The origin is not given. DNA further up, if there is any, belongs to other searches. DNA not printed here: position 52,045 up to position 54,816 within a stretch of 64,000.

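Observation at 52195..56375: Candidate novel sensing-and-respiration unit: polytopic LuxR regulator plus a TAT-exported reductase with two flavinylatable FMN_bind modules and an FAD domain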

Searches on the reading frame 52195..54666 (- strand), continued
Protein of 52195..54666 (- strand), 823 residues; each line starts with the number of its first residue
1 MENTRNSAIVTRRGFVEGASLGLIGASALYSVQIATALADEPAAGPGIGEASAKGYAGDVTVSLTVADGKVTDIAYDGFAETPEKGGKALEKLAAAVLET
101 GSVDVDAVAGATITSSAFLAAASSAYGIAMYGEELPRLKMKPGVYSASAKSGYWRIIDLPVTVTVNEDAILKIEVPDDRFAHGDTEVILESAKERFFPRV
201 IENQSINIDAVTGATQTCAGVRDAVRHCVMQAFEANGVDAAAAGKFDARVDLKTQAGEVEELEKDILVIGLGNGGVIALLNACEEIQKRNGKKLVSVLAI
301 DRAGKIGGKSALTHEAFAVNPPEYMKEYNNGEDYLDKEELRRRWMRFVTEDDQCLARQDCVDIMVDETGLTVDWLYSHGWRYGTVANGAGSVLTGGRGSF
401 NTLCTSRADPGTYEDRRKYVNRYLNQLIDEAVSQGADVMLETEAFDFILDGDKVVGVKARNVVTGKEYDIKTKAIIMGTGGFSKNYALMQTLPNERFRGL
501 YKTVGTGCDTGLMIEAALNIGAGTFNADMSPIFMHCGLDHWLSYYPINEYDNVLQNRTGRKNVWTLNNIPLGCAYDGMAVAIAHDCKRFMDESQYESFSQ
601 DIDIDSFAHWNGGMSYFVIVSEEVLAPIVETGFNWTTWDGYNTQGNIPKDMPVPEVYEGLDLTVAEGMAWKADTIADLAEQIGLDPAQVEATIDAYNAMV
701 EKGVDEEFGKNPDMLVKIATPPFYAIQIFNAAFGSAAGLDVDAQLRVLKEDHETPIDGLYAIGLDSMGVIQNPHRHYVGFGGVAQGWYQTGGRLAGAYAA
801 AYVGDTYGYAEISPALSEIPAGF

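Call 40: search_solved_structures(query=A1, max_evalue=0.001, show_alignments=3)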
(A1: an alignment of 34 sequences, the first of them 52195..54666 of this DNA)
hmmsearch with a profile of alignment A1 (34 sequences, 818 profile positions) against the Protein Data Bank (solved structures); distinct sequences matched with E-value up to 0.001: 51.
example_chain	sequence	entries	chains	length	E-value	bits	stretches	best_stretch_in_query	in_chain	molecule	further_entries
1d4d_A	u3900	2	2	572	4.9e-43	150.5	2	659-800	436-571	FLAVOCYTOCHROME C FUMARATE REDUCTASE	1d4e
1d4c_A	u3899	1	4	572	7.7e-43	149.8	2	659-800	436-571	FLAVOCYTOCHROME C FUMARATE REDUCTASE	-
1kss_A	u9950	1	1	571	2e-38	135.2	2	655-799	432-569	flavocytochrome c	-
1jry_A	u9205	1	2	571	4.9e-38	133.9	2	655-799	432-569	FLAVOCYTOCHROME C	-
1jrx_A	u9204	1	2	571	5.7e-38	133.7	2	655-799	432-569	FLAVOCYTOCHROME C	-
1lj1_A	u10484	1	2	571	5.8e-38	133.7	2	655-799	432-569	flavocytochrome c3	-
1q9i_A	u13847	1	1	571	6.1e-38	133.6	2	656-799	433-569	flavocytochrome c3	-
2b7s_A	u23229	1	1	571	6.3e-38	133.6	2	655-799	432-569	Fumarate reductase flavoprotein subunit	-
1p2e_A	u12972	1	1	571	6.6e-38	133.5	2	655-799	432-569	flavocytochrome c3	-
1e39_A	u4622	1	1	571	6.8e-38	133.5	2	655-799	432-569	FUMARATE REDUCTASE FLAVOPROTEIN SUBUNIT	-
1qjd_A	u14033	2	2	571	6.8e-38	133.5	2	655-799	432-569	FLAVOCYTOCHROME C3 | Fumarate reductase flavoprotein subunit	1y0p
1p2h_A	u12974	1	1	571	6.8e-38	133.5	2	655-799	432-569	flavocytochrome c3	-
1m64_A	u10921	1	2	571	6.9e-38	133.5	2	655-799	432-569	flavocytochrome c3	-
2b7r_A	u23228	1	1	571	7.1e-38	133.4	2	655-799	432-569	Fumarate reductase flavoprotein subunit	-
1jrz_A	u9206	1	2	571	9.4e-38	133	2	655-799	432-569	FLAVOCYTOCHROME C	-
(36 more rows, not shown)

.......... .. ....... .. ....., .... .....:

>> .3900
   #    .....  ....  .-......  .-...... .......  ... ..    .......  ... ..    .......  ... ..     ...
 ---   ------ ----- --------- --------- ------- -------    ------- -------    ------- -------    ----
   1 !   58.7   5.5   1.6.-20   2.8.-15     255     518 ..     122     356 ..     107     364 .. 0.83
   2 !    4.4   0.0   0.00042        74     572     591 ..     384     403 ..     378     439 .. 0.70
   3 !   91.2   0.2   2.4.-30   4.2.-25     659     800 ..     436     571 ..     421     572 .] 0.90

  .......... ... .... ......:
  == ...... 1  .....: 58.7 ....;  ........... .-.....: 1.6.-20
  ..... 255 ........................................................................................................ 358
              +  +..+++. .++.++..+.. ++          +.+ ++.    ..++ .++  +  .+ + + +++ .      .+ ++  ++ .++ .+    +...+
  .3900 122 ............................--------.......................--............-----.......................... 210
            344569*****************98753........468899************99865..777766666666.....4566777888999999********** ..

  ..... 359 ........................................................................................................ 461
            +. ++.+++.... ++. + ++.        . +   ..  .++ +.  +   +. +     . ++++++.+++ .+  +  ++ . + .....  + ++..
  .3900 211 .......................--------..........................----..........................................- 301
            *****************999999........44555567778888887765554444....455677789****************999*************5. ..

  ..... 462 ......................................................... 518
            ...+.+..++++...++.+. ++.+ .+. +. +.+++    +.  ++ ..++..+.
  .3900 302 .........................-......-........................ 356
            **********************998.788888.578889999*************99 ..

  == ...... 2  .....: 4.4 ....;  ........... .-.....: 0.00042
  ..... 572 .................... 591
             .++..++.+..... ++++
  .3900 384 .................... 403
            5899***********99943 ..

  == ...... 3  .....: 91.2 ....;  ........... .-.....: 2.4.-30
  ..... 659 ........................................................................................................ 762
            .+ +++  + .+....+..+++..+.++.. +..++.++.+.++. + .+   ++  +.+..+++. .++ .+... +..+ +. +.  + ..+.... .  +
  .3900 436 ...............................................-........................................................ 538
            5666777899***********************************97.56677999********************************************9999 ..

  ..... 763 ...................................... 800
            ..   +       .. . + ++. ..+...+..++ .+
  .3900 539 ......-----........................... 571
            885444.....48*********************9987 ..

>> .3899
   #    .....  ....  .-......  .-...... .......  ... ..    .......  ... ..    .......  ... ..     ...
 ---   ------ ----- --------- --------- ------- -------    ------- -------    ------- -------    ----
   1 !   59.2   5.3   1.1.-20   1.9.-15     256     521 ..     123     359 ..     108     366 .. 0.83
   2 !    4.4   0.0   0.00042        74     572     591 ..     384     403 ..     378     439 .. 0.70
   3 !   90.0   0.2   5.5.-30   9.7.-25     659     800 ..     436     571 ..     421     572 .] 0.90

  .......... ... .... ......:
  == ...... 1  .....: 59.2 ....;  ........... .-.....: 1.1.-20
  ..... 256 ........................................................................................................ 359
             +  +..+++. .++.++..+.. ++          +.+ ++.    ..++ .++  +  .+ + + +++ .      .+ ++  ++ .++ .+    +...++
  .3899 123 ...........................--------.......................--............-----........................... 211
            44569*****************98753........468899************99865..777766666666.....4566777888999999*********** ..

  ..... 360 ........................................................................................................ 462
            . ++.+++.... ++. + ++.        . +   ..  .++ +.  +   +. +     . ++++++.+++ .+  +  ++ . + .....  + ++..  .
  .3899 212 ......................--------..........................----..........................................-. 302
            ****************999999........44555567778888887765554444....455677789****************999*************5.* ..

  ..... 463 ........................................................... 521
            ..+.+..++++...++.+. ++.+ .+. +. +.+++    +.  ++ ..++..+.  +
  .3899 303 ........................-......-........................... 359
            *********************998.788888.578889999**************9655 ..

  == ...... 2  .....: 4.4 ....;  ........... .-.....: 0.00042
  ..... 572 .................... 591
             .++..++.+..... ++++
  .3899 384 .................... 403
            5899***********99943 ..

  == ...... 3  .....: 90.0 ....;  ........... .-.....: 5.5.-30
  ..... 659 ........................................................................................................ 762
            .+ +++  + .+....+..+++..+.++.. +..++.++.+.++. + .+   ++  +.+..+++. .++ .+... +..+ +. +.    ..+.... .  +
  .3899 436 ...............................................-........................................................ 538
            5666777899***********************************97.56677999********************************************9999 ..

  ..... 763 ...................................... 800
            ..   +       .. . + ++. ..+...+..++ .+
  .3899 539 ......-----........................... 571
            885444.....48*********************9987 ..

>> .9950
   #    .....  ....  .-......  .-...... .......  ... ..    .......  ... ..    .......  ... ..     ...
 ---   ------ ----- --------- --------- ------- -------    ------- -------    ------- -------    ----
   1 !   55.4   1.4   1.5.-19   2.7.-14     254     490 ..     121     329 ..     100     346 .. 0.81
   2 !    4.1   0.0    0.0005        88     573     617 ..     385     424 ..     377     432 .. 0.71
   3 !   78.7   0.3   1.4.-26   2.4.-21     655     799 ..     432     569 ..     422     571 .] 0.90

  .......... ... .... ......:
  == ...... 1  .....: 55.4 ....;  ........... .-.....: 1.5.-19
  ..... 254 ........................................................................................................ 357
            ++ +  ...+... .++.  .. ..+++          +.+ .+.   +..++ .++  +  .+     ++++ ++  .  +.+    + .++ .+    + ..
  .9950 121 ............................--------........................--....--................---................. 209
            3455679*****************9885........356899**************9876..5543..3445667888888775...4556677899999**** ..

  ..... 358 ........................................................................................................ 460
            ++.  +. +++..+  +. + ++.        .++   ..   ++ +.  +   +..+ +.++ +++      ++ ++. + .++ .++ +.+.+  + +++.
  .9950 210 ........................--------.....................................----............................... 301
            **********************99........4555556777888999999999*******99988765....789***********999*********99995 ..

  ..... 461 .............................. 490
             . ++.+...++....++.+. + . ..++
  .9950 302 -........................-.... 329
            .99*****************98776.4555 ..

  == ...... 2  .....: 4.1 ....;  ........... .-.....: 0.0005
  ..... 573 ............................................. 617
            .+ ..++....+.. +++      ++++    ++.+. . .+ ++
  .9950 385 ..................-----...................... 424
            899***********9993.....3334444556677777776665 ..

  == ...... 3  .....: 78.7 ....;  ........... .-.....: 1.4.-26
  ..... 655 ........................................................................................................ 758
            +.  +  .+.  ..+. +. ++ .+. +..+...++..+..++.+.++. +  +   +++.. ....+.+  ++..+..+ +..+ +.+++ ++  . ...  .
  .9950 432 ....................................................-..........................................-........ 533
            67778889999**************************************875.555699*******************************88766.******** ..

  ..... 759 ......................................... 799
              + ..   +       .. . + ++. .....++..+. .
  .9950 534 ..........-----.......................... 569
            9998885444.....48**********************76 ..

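Call 59: predict_structure(alignment_id=A2)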
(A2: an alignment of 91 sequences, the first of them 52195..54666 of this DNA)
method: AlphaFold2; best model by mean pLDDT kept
length: 823 residues; sequences in the alignment: 91
mean_pLDDT: 92.0   pTM: 0.90
mean pLDDT of the five models: 92.0, 91.6, 91.0, 90.6, 90.5
residues with pLDDT >= 90: 697; 70-90: 81; 50-70: 4; < 50: 41
segments of 3 or more residues with pLDDT < 50: 1-40
pLDDT, mean of each block of 10 residues (from residue 1): 32 38 32 38 73 89 95 95 87 96 87 88 93 94 97 92 98 96 95 97 94 92 96 96 92 96 99 98 98 98 93 92 97 98 97 97 98 98 89 94 88 93 97 98 98 97 98 98 93 92 90 98 97 94 94 91 96 98 98 93 94 97 98 96 94 98 96 99 98 98 97 98 98 90 98 98 97 94 95 99 98 90 81
secondary structure, 60 per line:
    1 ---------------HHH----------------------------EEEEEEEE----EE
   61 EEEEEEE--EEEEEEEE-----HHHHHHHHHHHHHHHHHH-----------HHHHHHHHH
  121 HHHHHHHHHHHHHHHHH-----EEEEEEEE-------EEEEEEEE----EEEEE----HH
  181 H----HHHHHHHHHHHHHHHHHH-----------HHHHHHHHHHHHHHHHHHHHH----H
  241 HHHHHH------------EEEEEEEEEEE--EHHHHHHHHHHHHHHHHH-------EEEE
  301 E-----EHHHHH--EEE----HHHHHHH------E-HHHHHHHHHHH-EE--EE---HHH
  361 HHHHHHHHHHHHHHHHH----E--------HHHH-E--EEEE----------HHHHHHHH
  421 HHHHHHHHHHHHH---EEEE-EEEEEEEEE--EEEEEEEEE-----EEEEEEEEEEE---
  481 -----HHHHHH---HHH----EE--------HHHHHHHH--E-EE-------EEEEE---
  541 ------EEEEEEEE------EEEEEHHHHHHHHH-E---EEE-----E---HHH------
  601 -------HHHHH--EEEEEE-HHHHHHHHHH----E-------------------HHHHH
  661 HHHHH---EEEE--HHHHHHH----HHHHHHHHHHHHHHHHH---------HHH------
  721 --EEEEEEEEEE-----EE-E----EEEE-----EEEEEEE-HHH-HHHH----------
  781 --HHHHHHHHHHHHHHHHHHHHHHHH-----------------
elements in order (helices of 4 or more, strands of 3 or more residues): E47-54 E59-67 E70-77 H83-100 H112-137 E143-150 E158-165 E170-174 H186-203 H215-235 H240-246 E259-269 H273-289 E297-301 H308-312 E315-317 H322-328 H337-347 H358-377 H391-394 E399-402 H413-433 E437-440 E442-450 E453-461 E467-477 H486-491 H512-519 E533-537 E547-554 E561-565 H566-574 E580-582 H608-612 E615-620 H622-631 H656-665 E669-672 H675-681 H686-702 E723-732 E746-749 E755-761 H767-770 H783-806

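Call 61: fold_search(model_id=the predicted structure, library=pdb)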
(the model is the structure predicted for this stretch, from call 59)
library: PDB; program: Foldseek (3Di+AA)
matches with E <= 10: 1519; with E <= 0.001: 725
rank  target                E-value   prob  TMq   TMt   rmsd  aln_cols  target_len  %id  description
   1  1d4c_A                1.9e-31  1.00  0.36  0.50  10.5       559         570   21  CRYSTAL STRUCTURE OF THE UNCOMPLEXED FORM OF THE FLAVOCYTOCHROME C FUMARATE REDUCTASE OF SHEWANELLA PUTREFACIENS STRAI (released 1999-12-01)
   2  1d4c_B                9.3e-31  1.00  0.37  0.52   9.3       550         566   22  CRYSTAL STRUCTURE OF THE UNCOMPLEXED FORM OF THE FLAVOCYTOCHROME C FUMARATE REDUCTASE OF SHEWANELLA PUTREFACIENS STRAI (released 1999-12-01)
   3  1m64_A                4.3e-30  1.00  0.36  0.50  10.1       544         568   20  Crystal structure of Q363F mutant flavocytochrome c3 (released 2002-11-06)
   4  1kss                  7.4e-30  1.00  0.36  0.50  10.4       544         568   21  Crystal Structure of His505Ala Mutant Flavocytochrome c3 from Shewanella frigidimarina (released 2002-08-14)
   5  2b7r                  1.1e-29  1.00  0.36  0.50  12.7       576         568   20  Structure of E378D mutant flavocytochrome c3 (released 2006-05-23)
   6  1d4d                  1.2e-29  1.00  0.36  0.52  10.2       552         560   22  CRYSTAL STRUCTURE OF THE SUCCINATE COMPLEXED FORM OF THE FLAVOCYTOCHROME C FUMARATE REDUCTASE OF SHEWANELLA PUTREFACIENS (released 1999-12-01)
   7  2b7s                  1.2e-29  1.00  0.36  0.50  10.0       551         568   20  R381K mutant of flavocytochrome c3 (released 2006-05-23)
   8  1qjd                  1.9e-29  1.00  0.35  0.49  10.7       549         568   20  Flavocytochrome C3 from Shewanella frigidimarina (released 1999-11-21)
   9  1e39                  3.2e-29  1.00  0.36  0.50  10.1       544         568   21  Flavocytochrome C3 from Shewanella frigidimarina histidine 365 mutated to alanine (released 2000-09-18)
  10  1jrz_A                3.8e-29  1.00  0.36  0.51  10.7       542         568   20  Crystal structure of Arg402Tyr mutant flavocytochrome c3 from Shewanella frigidimarina (released 2001-11-02)
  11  1lj1_A                6.5e-29  1.00  0.35  0.50  10.3       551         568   21  Crystal structure of Q363F/R402A mutant flavocytochrome c3 (released 2002-11-06)
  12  1ksu_A                8.6e-29  1.00  0.36  0.50  10.4       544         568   21  Crystal Structure of His505Tyr Mutant Flavocytochrome c3 from Shewanella frigidimarina (released 2002-08-14)
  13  1d4c_C                1.1e-28  1.00  0.36  0.50  10.3       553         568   22  CRYSTAL STRUCTURE OF THE UNCOMPLEXED FORM OF THE FLAVOCYTOCHROME C FUMARATE REDUCTASE OF SHEWANELLA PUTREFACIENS STRAI (released 1999-12-01)
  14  6t86                  1.4e-28  1.00  0.39  0.64   8.8       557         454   20  Urocanate reductase in complex with FAD (released 2021-03-03)
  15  1p2h                  1.4e-28  1.00  0.35  0.49  10.8       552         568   20  H61M mutant of flavocytochrome c3 (released 2003-11-25)
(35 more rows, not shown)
